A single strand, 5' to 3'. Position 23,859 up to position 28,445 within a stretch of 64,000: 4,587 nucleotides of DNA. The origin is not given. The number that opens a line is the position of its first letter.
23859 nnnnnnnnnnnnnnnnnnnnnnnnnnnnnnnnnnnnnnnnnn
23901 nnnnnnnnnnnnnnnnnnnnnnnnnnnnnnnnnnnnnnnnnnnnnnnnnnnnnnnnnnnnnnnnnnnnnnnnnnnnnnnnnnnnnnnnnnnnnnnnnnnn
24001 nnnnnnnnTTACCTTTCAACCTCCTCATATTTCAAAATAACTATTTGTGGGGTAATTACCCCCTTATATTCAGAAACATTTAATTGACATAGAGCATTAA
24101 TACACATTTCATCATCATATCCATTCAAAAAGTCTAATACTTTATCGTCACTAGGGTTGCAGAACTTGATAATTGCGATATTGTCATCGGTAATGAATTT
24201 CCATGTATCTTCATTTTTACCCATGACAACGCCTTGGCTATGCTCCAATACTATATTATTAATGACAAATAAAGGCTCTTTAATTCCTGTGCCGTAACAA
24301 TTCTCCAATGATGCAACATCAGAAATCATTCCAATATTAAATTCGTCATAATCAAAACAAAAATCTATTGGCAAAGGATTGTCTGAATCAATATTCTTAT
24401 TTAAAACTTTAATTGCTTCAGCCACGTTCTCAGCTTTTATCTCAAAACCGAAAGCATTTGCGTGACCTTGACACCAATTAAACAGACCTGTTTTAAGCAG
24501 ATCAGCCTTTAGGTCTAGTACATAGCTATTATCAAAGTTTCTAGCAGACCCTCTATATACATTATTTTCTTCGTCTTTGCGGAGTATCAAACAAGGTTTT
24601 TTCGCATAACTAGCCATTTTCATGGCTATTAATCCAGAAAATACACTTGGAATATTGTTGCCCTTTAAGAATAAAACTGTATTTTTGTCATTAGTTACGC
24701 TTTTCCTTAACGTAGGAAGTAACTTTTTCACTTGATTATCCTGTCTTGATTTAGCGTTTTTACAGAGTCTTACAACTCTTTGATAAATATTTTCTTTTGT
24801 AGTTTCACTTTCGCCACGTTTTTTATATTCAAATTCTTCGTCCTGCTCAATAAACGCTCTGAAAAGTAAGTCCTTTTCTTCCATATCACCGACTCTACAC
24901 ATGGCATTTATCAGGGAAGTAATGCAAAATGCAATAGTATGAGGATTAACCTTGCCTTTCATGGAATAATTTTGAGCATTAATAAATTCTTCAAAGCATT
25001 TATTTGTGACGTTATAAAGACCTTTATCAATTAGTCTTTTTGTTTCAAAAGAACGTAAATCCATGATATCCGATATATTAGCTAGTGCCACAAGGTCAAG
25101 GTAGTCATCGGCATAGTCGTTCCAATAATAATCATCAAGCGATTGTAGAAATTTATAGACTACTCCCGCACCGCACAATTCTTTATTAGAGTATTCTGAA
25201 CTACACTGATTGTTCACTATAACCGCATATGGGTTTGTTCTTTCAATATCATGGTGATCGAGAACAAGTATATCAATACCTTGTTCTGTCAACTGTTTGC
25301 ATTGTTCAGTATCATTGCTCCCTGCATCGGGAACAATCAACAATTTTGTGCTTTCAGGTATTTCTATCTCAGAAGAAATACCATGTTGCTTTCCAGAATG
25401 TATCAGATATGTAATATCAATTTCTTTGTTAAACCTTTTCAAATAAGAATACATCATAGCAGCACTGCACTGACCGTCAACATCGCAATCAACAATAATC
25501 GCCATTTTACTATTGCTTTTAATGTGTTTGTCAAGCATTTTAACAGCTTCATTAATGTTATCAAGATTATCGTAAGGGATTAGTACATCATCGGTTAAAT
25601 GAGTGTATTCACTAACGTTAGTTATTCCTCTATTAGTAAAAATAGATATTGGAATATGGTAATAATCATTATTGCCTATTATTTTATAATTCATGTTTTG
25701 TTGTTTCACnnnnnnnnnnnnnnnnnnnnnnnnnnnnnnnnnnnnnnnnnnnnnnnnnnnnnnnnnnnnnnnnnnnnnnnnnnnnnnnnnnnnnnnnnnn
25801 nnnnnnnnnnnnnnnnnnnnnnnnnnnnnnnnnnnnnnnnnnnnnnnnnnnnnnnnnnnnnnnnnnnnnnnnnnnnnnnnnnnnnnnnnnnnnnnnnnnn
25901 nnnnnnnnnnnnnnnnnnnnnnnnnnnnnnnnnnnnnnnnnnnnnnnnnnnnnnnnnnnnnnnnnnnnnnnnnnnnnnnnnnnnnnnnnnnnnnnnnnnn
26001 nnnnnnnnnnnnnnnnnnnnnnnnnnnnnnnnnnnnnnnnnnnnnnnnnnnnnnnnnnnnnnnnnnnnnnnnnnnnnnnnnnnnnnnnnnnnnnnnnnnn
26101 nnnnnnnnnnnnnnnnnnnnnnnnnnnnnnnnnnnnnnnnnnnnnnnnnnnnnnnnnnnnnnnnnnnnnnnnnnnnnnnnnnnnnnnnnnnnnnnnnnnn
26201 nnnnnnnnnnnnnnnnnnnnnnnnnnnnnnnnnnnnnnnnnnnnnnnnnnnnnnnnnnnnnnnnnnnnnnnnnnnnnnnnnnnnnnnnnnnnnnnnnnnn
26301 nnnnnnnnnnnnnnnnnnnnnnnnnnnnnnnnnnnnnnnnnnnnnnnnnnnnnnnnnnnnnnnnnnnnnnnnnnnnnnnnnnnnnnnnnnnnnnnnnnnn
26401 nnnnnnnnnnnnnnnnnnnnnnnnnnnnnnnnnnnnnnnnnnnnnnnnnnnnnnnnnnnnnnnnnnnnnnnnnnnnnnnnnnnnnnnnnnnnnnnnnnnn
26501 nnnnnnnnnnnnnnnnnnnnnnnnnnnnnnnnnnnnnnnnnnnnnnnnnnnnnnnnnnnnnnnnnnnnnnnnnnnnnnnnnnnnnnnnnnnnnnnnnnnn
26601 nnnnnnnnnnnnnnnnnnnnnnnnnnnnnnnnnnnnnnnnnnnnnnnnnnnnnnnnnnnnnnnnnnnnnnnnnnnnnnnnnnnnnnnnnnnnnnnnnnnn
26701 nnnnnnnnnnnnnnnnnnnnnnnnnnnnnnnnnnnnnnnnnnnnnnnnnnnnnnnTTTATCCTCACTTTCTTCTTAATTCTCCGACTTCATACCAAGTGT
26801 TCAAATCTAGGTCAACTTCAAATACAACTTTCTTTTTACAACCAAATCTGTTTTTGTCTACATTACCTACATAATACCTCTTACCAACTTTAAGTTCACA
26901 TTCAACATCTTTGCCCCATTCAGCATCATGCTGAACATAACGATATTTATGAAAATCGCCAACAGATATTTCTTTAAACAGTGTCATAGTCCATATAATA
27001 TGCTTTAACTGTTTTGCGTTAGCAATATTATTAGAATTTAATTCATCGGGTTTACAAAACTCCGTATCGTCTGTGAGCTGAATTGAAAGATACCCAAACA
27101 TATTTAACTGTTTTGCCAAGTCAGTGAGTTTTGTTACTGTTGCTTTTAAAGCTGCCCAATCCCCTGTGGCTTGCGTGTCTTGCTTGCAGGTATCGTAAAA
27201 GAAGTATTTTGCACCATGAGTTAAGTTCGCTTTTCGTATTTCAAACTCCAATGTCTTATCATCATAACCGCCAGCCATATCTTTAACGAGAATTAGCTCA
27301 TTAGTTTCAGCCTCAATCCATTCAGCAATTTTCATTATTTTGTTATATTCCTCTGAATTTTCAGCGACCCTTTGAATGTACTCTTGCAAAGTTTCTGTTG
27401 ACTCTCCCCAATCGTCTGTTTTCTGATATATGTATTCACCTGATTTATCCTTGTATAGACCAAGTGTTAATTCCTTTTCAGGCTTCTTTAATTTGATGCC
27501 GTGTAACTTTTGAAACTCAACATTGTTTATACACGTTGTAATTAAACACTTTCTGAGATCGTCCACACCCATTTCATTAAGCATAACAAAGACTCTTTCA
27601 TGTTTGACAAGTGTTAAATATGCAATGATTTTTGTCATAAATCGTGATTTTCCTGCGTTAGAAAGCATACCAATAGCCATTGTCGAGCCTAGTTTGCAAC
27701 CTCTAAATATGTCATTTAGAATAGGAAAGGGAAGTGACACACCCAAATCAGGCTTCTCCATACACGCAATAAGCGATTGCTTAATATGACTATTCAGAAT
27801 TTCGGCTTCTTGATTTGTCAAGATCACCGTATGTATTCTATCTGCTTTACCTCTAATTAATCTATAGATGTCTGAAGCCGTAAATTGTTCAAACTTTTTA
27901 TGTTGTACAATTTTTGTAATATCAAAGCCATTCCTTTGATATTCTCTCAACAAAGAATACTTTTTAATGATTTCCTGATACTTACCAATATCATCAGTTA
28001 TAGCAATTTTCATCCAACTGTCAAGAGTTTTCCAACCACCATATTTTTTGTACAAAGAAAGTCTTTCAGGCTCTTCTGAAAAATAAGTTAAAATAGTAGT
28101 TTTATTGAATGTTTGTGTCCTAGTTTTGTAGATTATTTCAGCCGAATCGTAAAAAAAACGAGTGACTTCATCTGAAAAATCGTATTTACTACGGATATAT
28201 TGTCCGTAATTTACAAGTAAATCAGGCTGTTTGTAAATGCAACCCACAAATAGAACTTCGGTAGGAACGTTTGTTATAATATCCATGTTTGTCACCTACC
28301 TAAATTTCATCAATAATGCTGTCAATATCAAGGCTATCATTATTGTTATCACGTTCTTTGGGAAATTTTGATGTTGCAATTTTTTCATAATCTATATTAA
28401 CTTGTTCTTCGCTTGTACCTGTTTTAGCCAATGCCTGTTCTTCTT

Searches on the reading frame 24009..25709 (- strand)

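Call 30: search_protein_families(library=phrogs, proteins=[window:24009-25709:-], max_evalue=0.00001)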
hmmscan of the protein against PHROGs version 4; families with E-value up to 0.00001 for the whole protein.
window:24009-25709:- (566 aa): 2 families
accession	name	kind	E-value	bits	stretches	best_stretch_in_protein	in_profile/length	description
phrog_2484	-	DNA, RNA and nucleotide metabolism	1.9e-153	513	1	8-563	3-558/564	RecJ-like ssDNA exonuclease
phrog_4771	-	other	5.1e-10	39.9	1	57-442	6-301/363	DHH phosphoesterase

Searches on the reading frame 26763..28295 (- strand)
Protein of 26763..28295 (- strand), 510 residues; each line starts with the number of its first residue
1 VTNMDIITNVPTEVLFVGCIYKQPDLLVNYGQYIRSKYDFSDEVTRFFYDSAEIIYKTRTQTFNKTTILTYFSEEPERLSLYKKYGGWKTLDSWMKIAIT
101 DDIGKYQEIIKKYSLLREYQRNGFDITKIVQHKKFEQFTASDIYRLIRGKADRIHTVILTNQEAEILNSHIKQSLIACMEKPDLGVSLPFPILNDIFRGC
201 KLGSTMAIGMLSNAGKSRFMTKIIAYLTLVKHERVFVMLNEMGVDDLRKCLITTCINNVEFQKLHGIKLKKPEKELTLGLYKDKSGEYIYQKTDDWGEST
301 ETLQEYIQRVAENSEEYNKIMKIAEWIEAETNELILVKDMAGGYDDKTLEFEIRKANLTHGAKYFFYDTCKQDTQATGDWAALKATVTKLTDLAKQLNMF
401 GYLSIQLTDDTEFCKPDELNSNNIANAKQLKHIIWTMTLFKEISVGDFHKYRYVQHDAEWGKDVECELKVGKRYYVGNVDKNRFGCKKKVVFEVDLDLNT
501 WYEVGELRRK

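Call 30: search_protein_families(library=phrogs, proteins=[window:26763-28295:-], max_evalue=0.00001)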
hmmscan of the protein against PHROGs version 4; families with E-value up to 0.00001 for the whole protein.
window:26763-28295:- (510 aa): 2 families
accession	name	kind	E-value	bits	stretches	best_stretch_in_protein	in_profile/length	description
phrog_19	-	DNA, RNA and nucleotide metabolism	4.2e-31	109.5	1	2-506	153-583/621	DnaB-like replicative helicase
phrog_239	-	DNA, RNA and nucleotide metabolism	1.7e-07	31.6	1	163-254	317-409/801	DNA primase/helicase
